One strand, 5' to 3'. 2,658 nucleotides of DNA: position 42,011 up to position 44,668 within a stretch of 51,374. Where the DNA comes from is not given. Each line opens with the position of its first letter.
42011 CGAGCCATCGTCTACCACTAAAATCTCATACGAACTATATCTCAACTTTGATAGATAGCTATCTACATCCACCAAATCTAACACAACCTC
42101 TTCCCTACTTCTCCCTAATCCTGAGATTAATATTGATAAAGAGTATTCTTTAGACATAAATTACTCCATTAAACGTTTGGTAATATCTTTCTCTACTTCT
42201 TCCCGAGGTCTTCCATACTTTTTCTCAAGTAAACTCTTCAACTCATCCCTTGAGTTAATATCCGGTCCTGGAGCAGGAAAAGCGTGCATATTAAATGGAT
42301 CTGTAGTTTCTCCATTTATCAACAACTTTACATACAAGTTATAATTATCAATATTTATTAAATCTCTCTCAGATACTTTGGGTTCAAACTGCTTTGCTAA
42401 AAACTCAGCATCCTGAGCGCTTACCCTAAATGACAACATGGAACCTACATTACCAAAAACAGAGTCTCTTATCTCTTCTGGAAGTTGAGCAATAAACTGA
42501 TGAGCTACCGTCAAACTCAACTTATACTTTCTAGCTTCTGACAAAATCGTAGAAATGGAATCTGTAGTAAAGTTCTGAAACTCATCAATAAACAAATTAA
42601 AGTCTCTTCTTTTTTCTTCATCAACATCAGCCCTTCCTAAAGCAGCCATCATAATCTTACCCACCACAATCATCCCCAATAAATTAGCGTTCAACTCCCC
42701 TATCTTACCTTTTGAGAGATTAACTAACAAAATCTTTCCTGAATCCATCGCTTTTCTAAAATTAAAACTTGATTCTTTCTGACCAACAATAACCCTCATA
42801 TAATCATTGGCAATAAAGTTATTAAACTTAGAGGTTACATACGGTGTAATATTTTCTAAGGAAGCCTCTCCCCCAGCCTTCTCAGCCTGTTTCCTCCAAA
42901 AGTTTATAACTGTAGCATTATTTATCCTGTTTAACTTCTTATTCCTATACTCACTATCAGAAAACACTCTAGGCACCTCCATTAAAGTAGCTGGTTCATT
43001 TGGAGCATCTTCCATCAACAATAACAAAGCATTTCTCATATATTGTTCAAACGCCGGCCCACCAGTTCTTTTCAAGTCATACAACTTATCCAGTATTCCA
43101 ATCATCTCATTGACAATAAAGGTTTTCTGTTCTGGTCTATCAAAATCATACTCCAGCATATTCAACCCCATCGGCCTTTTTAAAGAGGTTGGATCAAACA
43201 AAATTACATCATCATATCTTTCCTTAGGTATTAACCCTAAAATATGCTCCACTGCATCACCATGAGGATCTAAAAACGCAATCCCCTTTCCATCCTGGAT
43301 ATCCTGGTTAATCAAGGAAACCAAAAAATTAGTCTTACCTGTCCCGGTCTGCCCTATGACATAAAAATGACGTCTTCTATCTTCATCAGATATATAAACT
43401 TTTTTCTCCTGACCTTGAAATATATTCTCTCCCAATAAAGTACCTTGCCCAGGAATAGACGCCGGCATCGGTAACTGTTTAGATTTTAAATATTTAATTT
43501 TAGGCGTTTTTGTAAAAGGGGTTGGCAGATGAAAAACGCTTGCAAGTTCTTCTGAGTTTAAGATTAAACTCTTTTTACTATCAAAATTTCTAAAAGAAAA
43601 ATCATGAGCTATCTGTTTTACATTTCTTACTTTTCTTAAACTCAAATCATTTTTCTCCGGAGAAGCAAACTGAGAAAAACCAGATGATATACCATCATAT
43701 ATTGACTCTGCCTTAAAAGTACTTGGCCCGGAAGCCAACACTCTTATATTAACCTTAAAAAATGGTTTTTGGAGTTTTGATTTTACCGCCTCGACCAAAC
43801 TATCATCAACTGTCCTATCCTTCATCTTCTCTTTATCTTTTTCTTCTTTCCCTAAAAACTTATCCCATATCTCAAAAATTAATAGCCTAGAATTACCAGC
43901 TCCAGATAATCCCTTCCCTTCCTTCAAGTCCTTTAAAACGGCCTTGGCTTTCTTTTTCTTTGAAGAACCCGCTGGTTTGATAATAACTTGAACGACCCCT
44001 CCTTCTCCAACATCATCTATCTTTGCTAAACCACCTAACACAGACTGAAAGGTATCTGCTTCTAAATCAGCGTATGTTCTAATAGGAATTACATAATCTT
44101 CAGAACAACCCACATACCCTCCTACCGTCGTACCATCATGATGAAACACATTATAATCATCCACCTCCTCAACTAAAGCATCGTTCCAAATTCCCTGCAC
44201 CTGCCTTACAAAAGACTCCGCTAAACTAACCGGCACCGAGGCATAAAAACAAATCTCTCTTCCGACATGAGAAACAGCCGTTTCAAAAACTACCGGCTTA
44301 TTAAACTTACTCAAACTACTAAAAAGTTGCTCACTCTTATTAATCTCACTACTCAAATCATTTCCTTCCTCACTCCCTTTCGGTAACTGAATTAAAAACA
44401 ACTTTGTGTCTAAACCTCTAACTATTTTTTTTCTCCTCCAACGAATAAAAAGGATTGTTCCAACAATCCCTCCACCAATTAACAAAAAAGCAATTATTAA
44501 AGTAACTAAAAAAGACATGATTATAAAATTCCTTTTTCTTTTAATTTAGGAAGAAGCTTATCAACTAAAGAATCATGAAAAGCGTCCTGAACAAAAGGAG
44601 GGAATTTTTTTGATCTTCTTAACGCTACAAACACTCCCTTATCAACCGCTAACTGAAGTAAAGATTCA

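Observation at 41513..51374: Type IV pilus-like operon carrying a membrane-anchored HerA/VirD4-type translocase and several unknown proteins instead of the usual accessory set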

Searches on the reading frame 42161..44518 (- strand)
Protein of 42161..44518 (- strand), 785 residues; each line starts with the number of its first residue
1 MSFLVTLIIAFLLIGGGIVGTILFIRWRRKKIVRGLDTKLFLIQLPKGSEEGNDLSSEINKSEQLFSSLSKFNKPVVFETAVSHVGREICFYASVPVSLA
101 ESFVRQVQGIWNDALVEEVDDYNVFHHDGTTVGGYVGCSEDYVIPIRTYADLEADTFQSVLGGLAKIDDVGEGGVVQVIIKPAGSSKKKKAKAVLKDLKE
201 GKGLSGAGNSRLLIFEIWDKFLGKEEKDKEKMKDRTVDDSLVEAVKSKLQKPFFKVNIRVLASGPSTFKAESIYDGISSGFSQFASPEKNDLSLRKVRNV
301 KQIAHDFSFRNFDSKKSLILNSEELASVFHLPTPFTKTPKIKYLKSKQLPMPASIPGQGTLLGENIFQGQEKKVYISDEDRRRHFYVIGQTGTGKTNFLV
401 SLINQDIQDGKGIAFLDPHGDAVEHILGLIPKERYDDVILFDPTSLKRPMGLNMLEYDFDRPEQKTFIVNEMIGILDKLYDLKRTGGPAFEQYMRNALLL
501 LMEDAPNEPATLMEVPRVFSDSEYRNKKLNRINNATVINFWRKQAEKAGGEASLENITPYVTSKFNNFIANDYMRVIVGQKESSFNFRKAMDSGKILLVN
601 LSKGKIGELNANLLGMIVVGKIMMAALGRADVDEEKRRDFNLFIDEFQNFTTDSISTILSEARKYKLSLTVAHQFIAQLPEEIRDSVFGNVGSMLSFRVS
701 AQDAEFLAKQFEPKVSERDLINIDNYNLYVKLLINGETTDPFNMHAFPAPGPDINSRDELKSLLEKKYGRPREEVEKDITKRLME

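Call 3: search_protein_families(library=pfam, proteins=[window:42161-44518:-], max_evalue=0.1)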
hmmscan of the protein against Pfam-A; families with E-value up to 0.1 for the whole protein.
window:42161-44518:- (785 aa): 11 families
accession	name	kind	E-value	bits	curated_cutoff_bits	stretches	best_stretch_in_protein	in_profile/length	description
PF01935.23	DUF87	-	9.8e-09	36.1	23.2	1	366-422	7-64/220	Helicase HerA, central domain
PF02534.20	T4SS-DNA_transf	-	6.7e-08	32.2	20.1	1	378-682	41-347/468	Type IV secretory system Conjugative DNA transfer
PF10412.15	TrwB_AAD_bind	-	2.9e-06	26.9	20.5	1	376-425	9-58/387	Type IV secretion-system coupling protein DNA-binding domain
PF12696.13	TraG-D_C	-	5e-05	23.7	22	1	641-704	3-72/126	TraM recognition site of TraD and TraG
PF04665.18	Pox_A32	-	0.00095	19.1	22.8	0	386-416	17-47/242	Poxvirus A32 protein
PF13401.12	AAA_22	-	0.0025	18.6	27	1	381-426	4-33/130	AAA domain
PF01580.24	FtsK_SpoIIIE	-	0.012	15.5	24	1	369-403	25-60/221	FtsK/SpoIIIE family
PF21445.3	ADDB_N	-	0.014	15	26.6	0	636-682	195-244/290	ADDB, N-terminal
PF05872.18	HerA_C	-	0.034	13.2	22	0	370-421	9-60/502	Helicase HerA-like C-terminal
PF25199.1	nSTAND_NTPase5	-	0.047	13.9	34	0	377-442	36-103/145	Novel STAND NTPase 5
PF13245.12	AAA_19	-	0.049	14.3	25.1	0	382-426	11-57/134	AAA domain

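Call 4: search_protein_families(library=ncbifam, proteins=[window:42161-44518:-], max_evalue=0.1)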
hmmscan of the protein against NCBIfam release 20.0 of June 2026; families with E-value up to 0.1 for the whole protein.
window:42161-44518:- (785 aa): 19 families
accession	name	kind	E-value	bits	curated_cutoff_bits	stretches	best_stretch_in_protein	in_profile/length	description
TIGR03743.1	SXT_TraD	subfamily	2.2e-15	56.1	366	2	363-422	153-215/636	conjugative transfer system coupling protein TraD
NF045973.1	conju_CD1115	equivalog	1.6e-12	47.1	250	1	370-700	12-358/442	VirD4-like conjugal transfer protein, CD1115 family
TIGR03754.1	conj_TOL_TraD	equivalog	3.7e-11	42.3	647.55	1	368-422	166-220/643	type IV conjugative transfer system coupling protein TraD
NF053655.1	CedD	equivalog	1.6e-07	30.4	600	1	361-426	200-265/527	DNA-translocating ATPase CedD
TIGR00929.1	VirB4_CagE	subfamily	3.2e-05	22.4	643.1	1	621-735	626-737/792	VirB4 family type IV secretion/conjugal transfer ATPase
NF041326.1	Bacteroid_MobC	subfamily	6.3e-05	21.5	900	1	633-725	451-547/655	conjugal transfer protein MobC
NF040819.1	helicase_HerA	equivalog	7.2e-05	21.5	970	1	374-426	147-201/561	DNA double-strand break repair helicase HerA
NF041447.1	TrbC_conju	equivalog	8.6e-05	21.1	800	1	362-418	109-165/685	F-type conjugative transfer protein TrbC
NF041017.1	DNA_import_CedB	equivalog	0.00013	20.7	700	1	355-423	249-317/590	DNA import protein CedB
TIGR02237.1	recomb_radB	equivalog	0.0012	18.8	172.4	1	387-451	17-84/210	DNA repair and recombination protein RadB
NF042944.1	HerA_antiphage_2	equivalog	0.0079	15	850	0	652-708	452-505/576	anti-phage-associated helicase HerA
TIGR02759.1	TraD_Ftype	equivalog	0.0089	14.8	521.35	0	630-710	399-485/566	type IV conjugative transfer system coupling protein TraD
NF042943.1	HerA_antiphage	equivalog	0.012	14.2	800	0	363-405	138-179/566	anti-phage-associated helicase HerA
TIGR03925.1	T7SS_EccC_b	equivalog_domain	0.019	13.3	346.55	1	368-405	347-384/564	type VII secretion protein EccCb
TIGR03880.1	KaiC_arch_3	hypoth_equivalog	0.022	14.3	249.45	1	385-417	19-51/224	KaiC domain-containing protein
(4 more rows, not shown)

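Call 8: find_homologous_proteins(query=window:42161-44518:-, max_evalue=0.00001)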
Query window:42161-44518:- (785 aa): 5945 proteins with E <= 0.00001 among 8000 candidates; the best 120 are listed.
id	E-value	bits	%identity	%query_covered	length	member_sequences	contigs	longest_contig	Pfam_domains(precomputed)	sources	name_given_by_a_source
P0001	0.0e+0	1751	100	100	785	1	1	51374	PF26449.1,PF10412.16,PF01935.24,PF02534.21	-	-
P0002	0.0e+0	1667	94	100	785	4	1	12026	PF26449.1,PF10412.16,PF01935.24,PF02534.21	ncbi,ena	-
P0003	0.0e+0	1410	78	100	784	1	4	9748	PF26449.1,PF10412.16,PF01935.24,PF12696.14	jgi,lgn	jgi:hypothetical protein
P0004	0.0e+0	1238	69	100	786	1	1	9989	PF26449.1,PF10412.16,PF01935.24,PF02534.21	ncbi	-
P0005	0.0e+0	1207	66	100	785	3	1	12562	PF26449.1,PF10412.16,PF01935.24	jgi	jgi:hypothetical protein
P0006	0.0e+0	1187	66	100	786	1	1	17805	PF26449.1,PF10412.16,PF01935.24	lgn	-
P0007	0.0e+0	1174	63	100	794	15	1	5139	PF26449.1,PF10412.16,PF01935.24,PF02534.21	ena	-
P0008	0.0e+0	1085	60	100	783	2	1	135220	PF26449.1,PF02534.21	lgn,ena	-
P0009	0.0e+0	1074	70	84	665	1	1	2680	PF26449.1,PF01935.24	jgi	-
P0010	0.0e+0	1067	59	100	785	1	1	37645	PF26449.1,PF10412.16,PF01935.24,PF02534.21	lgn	-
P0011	0.0e+0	1063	60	100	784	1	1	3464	PF26449.1,PF10412.16,PF01935.24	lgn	-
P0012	0.0e+0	1059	59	95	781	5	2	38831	PF26449.1,PF10412.16,PF01935.24,PF02534.21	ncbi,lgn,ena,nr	ncbi:MAG TPA: DUF87 domain-containing protein [Candidatus Jorgensenbacteria bacterium]|nr:DUF87 doma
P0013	0.0e+0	1035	56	100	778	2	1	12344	PF26449.1,PF01935.24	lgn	-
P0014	0.0e+0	1034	58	100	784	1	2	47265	PF26449.1,PF10412.16,PF01935.24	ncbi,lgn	ncbi:MAG: DUF87 domain-containing protein [Candidatus Paceibacterota bacterium]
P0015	0.0e+0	1029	58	100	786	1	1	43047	PF26449.1,PF10412.16,PF01935.24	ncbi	-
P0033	5.2e-294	996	56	99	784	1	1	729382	PF26449.1,PF10412.16,PF01935.24,PF02534.21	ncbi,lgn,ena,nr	ncbi:MAG: type IV secretion system DNA-binding domain-containing protein [Patescibacteria group bact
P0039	1.7e-292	991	56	100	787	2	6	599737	PF26449.1,PF10412.16,PF01935.24,PF02534.21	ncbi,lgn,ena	-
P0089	6.5e-284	962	57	96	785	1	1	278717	PF26449.1,PF01935.24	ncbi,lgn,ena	-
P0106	3.0e-281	954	57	95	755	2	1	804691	PF26449.1,PF10412.16,PF01935.24,PF02534.21,PF12696.14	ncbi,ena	-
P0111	1.1e-280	952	55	100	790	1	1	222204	PF26449.1,PF10412.16,PF01935.24,PF12696.14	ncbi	-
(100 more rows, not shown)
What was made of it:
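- More than 5900 homologues of about 785 aa (call 8).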

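Call 9: search_solved_structures(query=window:42161-44518:-, max_evalue=1, show_alignments=2)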
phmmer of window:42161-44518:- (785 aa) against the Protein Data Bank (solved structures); distinct sequences matched with E-value up to 1: 4.
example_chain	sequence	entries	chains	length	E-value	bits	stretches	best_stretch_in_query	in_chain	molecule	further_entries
6sz9_A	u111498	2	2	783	0.00032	22.8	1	363-440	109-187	IcmO (DotL)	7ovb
1gl6_A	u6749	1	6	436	0.28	13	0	381-424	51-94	ATPASE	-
1e9r_A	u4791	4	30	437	0.28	13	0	381-424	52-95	CONJUGAL TRANSFER PROTEIN TRWB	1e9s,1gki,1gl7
2kjq_A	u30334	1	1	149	0.52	12.2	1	372-418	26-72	DnaA-related protein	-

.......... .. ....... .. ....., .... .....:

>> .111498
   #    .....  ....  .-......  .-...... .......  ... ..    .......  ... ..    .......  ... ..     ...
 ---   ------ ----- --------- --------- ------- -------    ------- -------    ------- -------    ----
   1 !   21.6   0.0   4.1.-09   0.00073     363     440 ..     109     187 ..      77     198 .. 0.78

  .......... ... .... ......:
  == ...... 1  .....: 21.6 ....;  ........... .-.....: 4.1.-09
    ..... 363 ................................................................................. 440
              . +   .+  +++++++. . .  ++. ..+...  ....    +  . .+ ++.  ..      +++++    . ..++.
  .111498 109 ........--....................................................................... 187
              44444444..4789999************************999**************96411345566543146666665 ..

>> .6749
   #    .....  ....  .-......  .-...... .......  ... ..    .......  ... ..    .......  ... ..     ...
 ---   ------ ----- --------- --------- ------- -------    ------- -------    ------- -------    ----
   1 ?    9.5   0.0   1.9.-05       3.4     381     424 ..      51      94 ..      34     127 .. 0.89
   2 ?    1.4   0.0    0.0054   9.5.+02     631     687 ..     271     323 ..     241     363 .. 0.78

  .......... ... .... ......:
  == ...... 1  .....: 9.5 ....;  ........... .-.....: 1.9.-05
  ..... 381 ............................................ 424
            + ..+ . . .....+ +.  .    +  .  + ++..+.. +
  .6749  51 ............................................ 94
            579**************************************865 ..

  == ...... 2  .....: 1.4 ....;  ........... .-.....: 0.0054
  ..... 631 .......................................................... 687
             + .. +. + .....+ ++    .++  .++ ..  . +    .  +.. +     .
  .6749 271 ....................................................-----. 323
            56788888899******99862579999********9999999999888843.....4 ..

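Call 11: find_encoding_contigs(protein=P0033, flank=10000, max_places=2)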
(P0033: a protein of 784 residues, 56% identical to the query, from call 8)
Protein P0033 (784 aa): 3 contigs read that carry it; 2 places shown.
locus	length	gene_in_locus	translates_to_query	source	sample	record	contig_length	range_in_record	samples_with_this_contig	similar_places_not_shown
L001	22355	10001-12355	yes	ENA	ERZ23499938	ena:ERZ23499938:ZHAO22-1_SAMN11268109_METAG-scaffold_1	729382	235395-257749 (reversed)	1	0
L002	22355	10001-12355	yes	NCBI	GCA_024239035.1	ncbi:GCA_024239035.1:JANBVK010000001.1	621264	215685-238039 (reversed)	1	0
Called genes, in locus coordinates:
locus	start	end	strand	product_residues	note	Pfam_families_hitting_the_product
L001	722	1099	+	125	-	PF00072:Response_reg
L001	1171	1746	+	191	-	PF07963:N_methyl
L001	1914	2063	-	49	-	-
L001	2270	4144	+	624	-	PF05157:MshEN, PF00437:T2SSE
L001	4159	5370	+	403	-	PF28597:T2SSF_N, PF00482:T2SSF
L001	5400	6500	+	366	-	PF13385:Laminin_G_3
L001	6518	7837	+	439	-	PF07963:N_methyl (weak), PF07953:Toxin_R_bind_N (faint), PF13385:Laminin_G_3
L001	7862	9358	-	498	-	PF02366:PMT (weak), PF13231:PMT_2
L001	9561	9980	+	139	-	-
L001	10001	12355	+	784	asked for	PF26449:DUF8128, PF02534:T4SS-DNA_transf, PF01935:DUF87, PF10412:TrwB_AAD_bind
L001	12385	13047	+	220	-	PF04138:GtrA_DPMS_TM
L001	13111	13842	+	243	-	PF00535:Glycos_transf_2, PF10111:Glyco_tranf_2_2, PF13641:Glyco_tranf_2_3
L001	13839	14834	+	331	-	PF01087:GalP_UDP_transf, PF16285:DUF4931_N (faint), PF16268:DUF4921, PF11969:DcpS_C (weak), PF01230:HIT (weak)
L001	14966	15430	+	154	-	PF06695:Sm_multidrug_ex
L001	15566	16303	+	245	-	PF00121:TIM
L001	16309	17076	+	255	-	-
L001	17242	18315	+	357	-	PF01098:FTSW_RODA_SPOVE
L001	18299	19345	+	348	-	PF02618:YceG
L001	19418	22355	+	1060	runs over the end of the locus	PF04563:RNA_pol_Rpb2_1, PF04561:RNA_pol_Rpb2_2, PF04565:RNA_pol_Rpb2_3, PF10385:RNA_pol_Rpb2_45, PF00562:RNA_pol_Rpb2_6, PF04560:RNA_pol_Rpb2_7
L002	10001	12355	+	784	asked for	PF26449:DUF8128, PF02534:T4SS-DNA_transf, PF01935:DUF87, PF10412:TrwB_AAD_bind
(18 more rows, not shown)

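Call 12: find_encoding_contigs(protein=P0106, flank=10000, max_places=2)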
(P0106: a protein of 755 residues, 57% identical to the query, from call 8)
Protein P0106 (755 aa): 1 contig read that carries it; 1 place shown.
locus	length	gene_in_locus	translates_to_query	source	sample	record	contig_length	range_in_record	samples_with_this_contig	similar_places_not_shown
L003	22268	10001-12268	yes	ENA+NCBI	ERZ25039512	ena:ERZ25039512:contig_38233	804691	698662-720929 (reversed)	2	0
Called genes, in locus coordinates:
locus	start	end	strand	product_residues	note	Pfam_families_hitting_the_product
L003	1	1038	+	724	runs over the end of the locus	PF02463:SMC_N, PF13175:AAA_15 (faint), PF13476:AAA_23, PF13555:AAA_29 (weak), PF00005:ABC_tran (faint), PF13304:AAA_21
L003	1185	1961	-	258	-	PF00459:Inositol_P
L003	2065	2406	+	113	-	PF00886:Ribosomal_S16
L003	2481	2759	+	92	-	PF13083:KH_KhpA-B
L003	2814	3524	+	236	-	PF01746:tRNA_m1G_MT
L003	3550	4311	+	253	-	PF00318:Ribosomal_S2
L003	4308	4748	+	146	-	PF00889:EF_TS, PF25025:EF-Ts_N (weak), PF00889:EF_TS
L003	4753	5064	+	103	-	-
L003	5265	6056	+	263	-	PF14528:LAGLIDADG_3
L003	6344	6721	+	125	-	PF00903:Glyoxalase, PF13669:Glyoxalase_4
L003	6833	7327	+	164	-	-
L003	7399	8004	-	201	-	PF00702:Hydrolase, PF13419:HAD_2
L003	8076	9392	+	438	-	PF13385:Laminin_G_3, PF02210:Laminin_G_2 (weak), PF22925:TS_C (weak)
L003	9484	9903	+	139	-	-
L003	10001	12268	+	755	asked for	PF26449:DUF8128, PF12696:TraG-D_C (faint), PF02534:T4SS-DNA_transf (weak), PF01935:DUF87 (weak), PF10412:TrwB_AAD_bind (faint)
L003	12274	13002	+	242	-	PF00535:Glycos_transf_2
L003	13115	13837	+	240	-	PF00121:TIM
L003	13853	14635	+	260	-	-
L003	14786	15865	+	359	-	PF01098:FTSW_RODA_SPOVE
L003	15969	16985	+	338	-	PF02618:YceG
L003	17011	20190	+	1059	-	PF04563:RNA_pol_Rpb2_1, PF04561:RNA_pol_Rpb2_2, PF04565:RNA_pol_Rpb2_3, PF10385:RNA_pol_Rpb2_45, PF00562:RNA_pol_Rpb2_6, PF04560:RNA_pol_Rpb2_7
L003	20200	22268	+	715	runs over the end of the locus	PF04997:RNA_pol_Rpb1_1, PF00623:RNA_pol_Rpb1_2, PF04983:RNA_pol_Rpb1_3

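Call 21: find_related_loci(query=A1, collection=genome_contigs, flank=10000)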
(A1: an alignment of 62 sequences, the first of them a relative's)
Query A1 (785 aa) in genome_contigs; peptide patterns used: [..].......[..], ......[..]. (x = any residue, [..] = any of these).
600 stretches matched a pattern (row limit reached: there are more); 499 encode a relative of the query (tblastn E <= 1e-3); the best 80 are kept; 80 distinct loci.
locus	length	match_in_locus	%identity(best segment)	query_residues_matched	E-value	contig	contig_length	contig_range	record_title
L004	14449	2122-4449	58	12-783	0e+0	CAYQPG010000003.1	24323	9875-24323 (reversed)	MAG TPA_asm: uncultured Candidatus Saccharibacteria bacterium isolate SRP271791_co2_70 genome assembly, contig: NODE_437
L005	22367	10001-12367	54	2-783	0e+0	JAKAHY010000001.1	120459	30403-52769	MAG: bacterium isolate WY3.bin152 NODE_209_length_120459_cov_2.175057, whole genome shotgun sequence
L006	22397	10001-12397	53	1-783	0e+0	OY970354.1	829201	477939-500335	MAG: uncultured bacterium isolate MFD04540.bin.2.12 genome assembly, chromosome: 1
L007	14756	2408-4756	51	3-783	0e+0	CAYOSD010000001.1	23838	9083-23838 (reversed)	MAG TPA_asm: uncultured Candidatus Saccharibacteria bacterium isolate SRP118108_co5_4 genome assembly, contig: NODE_1754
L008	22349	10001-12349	51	1-779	0e+0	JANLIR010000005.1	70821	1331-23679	MAG: Candidatus Wolfebacteria bacterium isolate S40-20 k99_370412, whole genome shotgun sequence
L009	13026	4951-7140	55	58-785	0e+0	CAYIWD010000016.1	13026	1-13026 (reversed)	MAG TPA_asm: uncultured Candidatus Saccharibacteria bacterium isolate ERP119705_co3_600 genome assembly, contig: NODE_57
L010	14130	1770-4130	51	1-783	0e+0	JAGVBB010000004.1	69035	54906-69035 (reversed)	MAG: Candidatus Paceibacterota bacterium isolate DeMMO6_41 c_000000030023, whole genome shotgun sequence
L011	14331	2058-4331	51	25-783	0e+0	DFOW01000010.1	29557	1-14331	MAG TPA_asm: Patescibacteria group bacterium UBA3531 UBA3531_contig_14709, whole genome shotgun sequence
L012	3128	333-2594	50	40-783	0e+0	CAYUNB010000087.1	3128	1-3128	MAG TPA_asm: uncultured Candidatus Saccharibacteria bacterium isolate binchicken_co185_274 genome assembly, contig: NODE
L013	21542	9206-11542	47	5-783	0e+0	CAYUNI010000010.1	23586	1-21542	MAG TPA_asm: uncultured Candidatus Saccharibacteria bacterium isolate SRP278252_co1_173 genome assembly, contig: NODE_35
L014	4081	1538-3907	47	22-783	0e+0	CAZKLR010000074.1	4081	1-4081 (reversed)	MAG TPA_asm: uncultured Candidatus Saccharibacteria bacterium isolate SRP294416_co1_206 genome assembly, contig: NODE_55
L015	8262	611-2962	47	1-783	0e+0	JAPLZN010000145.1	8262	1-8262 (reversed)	MAG: Candidatus Vogelbacteria bacterium isolate LacPavin_0920_WC90_MAG_48_8 LacPavin_0920_WC90_scaffold_178638, whole ge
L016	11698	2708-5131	47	5-782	0e+0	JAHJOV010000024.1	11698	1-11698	MAG: Patescibacteria group bacterium isolate Old_saline_planktonic.mb.43 Old_saline_plankto.mb.43_k141_561933, whole gen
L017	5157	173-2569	46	3-782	0e+0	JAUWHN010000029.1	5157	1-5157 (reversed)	MAG: Candidatus Portnoybacteria bacterium isolate CSMAG_2269 CSMAG_2269_k141_3399801_length_5157_cov_8.7255, whole genom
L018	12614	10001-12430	45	1-782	0e+0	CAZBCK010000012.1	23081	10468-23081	MAG TPA_asm: uncultured Candidatus Saccharibacteria bacterium isolate binchicken_co256_1022 genome assembly, contig: NOD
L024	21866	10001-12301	46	34-782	0e+0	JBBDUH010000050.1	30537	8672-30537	MAG: Candidatus Paceibacterota bacterium isolate LejiaC_47_60 Lejia_C_3430_length_30537_cov_38, whole genome shotgun seq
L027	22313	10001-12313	45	32-782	0e+0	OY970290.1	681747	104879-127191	MAG: uncultured bacterium isolate MFD00082.bin.c.8 genome assembly, chromosome: 1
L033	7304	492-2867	44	3-782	0e+0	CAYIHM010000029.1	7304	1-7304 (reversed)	MAG TPA_asm: uncultured Candidatus Saccharibacteria bacterium isolate ERP119705_co24_246 genome assembly, contig: NODE_1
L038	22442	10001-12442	42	3-782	0e+0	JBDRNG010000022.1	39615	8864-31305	MAG: Candidatus Falkowbacteria bacterium isolate MEGAHIT-group-1.879 k141_13659849, whole genome shotgun sequence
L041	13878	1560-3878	45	35-782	0e+0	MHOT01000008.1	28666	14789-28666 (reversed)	MAG: Candidatus Staskawiczbacteria bacterium RIFCSPHIGHO2_02_FULL_42_22 rifcsphigho2_02_scaffold_2248, whole genome shot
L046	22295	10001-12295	44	33-782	0e+0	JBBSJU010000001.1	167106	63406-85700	MAG: Candidatus Paceibacteria bacterium isolate LS4_metabat2.077 LS4_metabat2.077_K_613574_L_167106_cov_10.9977, whole g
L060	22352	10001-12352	42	3-782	0e+0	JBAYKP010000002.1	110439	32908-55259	MAG: Candidatus Paceibacterota bacterium isolate SO_2016_GW1_82 scaffold00407_OW334_2016, whole genome shotgun sequence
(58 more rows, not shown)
